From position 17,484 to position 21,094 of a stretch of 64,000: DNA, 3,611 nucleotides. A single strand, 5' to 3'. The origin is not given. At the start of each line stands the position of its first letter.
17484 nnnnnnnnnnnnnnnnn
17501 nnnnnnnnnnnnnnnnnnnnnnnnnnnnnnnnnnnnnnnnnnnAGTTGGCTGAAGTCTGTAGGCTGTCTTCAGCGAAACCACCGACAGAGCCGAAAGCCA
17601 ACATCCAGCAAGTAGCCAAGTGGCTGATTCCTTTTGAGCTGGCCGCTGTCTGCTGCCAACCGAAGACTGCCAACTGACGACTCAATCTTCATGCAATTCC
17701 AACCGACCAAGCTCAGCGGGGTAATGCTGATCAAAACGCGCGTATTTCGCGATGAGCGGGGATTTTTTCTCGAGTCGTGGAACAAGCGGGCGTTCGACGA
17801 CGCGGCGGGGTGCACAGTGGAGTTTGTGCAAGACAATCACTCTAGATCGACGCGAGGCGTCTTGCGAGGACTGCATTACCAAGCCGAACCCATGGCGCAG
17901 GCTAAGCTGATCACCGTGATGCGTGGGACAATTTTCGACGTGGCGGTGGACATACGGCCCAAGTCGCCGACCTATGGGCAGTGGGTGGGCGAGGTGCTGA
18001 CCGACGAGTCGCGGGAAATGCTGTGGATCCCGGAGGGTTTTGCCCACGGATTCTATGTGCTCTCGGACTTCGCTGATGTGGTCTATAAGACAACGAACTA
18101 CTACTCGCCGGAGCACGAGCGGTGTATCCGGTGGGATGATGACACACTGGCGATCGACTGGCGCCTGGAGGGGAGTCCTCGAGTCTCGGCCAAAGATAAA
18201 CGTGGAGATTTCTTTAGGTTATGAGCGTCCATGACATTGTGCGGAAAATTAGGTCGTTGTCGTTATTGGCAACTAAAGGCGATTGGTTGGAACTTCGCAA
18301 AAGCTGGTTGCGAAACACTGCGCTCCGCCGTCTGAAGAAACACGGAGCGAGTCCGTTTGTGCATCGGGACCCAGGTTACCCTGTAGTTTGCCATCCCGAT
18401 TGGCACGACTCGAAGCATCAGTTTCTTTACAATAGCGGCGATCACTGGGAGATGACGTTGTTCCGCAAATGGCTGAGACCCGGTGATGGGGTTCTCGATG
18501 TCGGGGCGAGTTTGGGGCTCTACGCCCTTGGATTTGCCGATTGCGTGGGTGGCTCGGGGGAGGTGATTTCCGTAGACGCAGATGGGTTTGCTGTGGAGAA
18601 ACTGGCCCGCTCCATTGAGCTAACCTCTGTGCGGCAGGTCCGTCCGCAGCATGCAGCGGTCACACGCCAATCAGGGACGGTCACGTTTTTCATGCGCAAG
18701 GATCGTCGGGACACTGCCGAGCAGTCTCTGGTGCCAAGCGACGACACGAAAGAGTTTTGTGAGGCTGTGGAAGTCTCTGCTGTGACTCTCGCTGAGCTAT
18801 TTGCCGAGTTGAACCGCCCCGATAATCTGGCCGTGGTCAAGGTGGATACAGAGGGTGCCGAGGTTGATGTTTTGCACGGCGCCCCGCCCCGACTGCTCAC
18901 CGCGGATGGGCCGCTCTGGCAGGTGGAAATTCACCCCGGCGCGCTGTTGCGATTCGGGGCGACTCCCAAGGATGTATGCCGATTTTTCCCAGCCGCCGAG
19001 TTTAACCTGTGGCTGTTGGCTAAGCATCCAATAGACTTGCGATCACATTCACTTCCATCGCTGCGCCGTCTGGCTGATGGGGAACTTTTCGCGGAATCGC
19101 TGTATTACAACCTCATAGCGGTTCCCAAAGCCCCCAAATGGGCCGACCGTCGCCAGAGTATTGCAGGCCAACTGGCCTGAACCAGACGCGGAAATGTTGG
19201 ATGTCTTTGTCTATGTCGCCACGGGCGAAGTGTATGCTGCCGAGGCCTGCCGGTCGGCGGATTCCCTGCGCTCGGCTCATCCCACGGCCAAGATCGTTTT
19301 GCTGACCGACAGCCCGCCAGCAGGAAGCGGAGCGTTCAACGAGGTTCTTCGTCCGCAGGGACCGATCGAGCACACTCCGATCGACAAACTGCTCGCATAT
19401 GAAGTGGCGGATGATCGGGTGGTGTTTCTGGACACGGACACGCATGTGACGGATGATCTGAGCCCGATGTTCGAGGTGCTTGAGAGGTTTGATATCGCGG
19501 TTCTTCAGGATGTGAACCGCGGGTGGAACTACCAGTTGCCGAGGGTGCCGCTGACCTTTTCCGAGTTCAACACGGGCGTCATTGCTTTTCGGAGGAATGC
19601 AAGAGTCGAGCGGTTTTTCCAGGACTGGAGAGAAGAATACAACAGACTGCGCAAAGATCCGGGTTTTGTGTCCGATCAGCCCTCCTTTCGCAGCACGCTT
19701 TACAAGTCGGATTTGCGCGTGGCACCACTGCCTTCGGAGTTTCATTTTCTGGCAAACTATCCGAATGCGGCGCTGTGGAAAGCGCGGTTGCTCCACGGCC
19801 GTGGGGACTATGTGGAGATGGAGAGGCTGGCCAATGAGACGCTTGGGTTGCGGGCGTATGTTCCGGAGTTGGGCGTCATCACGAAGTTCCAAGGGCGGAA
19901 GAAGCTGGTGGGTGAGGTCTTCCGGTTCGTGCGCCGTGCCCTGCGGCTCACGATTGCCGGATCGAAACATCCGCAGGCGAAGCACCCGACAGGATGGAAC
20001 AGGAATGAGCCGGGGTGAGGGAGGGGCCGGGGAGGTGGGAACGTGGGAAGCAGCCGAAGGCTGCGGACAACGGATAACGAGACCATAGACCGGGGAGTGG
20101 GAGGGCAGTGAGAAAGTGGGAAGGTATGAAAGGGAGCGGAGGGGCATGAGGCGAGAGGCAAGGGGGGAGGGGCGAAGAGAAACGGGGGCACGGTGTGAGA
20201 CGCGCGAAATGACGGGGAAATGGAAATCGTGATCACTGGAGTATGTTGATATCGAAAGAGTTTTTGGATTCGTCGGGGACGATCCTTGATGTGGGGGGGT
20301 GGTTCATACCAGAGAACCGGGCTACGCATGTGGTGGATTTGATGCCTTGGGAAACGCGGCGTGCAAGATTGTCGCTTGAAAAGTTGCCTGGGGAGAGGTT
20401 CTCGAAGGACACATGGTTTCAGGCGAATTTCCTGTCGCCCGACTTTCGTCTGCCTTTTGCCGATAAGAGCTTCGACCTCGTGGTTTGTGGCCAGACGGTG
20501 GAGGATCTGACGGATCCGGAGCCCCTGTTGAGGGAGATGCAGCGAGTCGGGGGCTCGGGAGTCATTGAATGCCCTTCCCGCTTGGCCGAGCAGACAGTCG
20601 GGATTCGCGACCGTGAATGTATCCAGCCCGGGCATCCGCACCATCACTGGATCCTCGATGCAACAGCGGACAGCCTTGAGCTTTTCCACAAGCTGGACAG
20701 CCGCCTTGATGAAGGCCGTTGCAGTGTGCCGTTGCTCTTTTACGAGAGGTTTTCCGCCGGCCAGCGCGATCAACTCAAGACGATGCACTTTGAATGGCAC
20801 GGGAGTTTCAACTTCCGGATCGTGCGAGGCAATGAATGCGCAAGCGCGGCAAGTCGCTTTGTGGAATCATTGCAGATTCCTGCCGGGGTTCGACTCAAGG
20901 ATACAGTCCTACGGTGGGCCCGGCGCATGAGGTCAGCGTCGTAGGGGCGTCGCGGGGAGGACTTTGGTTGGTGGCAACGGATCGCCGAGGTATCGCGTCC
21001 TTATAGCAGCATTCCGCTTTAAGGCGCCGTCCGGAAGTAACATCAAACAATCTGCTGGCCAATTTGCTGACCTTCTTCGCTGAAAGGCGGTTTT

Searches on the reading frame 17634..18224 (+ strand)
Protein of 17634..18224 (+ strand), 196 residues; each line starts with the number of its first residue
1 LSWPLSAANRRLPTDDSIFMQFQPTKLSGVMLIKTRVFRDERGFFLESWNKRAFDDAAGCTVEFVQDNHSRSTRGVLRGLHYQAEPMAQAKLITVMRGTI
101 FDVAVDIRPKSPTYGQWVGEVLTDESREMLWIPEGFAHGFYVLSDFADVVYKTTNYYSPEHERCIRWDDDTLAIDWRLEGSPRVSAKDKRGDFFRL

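Call 43: search_protein_families(library=pfam, proteins=[window:17634-18224:+], max_evalue=0.001)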
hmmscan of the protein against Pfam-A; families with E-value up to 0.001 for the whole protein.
window:17634-18224:+ (196 aa): 1 family
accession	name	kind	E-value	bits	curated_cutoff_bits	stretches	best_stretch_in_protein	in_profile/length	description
PF00908.23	dTDP_sugar_isom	-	1.4e-72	243.3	27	1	25-192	2-164/168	dTDP-4-dehydrorhamnose 3,5-epimerase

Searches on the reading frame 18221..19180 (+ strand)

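Call 43: search_protein_families(library=pfam, proteins=[window:18221-19180:+], max_evalue=0.001)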
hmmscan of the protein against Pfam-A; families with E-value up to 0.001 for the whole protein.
window:18221-19180:+ (319 aa): 1 family
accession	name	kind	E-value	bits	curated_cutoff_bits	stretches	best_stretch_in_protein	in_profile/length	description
PF05050.19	Methyltransf_21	-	6.9e-09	36.5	22.7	1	93-260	1-170/173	Methyltransferase FkbM domain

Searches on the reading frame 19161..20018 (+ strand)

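Call 43: search_protein_families(library=pfam, proteins=[window:19161-20018:+], max_evalue=0.001)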
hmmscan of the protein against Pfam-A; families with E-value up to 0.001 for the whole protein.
window:19161-20018:+ (285 aa): 1 family
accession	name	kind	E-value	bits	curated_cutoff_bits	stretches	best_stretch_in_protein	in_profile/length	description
PF03407.22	Nucleotid_trans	-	4.4e-06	27.3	22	1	87-191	69-168/208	Nucleotide-diphospho-sugar transferase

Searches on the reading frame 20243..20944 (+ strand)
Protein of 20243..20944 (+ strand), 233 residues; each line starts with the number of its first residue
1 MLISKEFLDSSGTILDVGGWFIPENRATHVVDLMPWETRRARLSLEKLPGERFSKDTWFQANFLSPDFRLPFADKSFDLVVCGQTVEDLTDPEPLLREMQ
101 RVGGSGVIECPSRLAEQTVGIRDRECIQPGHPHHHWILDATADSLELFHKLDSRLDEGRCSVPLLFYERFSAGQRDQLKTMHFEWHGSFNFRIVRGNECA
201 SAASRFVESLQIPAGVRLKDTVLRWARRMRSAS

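Call 43: search_protein_families(library=pfam, proteins=[window:20243-20944:+], max_evalue=0.001)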
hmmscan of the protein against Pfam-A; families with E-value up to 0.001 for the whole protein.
window:20243-20944:+ (233 aa): 5 families
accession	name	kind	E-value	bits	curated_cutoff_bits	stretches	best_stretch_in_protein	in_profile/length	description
PF08241.18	Methyltransf_11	-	1.8e-08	35.4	21.2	1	61-102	44-86/95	Methyltransferase domain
PF08242.18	Methyltransf_12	-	0.00015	22.9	30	1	25-102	20-91/98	Methyltransferase domain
PF13847.12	Methyltransf_31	-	0.00035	20.7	27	1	70-107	66-105/145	Methyltransferase domain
PF07021.18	MetW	-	0.00035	20.7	21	1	72-111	71-110/193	Methionine biosynthesis protein MetW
PF13649.12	Methyltransf_25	-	0.0006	20.9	27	0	31-102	27-92/97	Methyltransferase domain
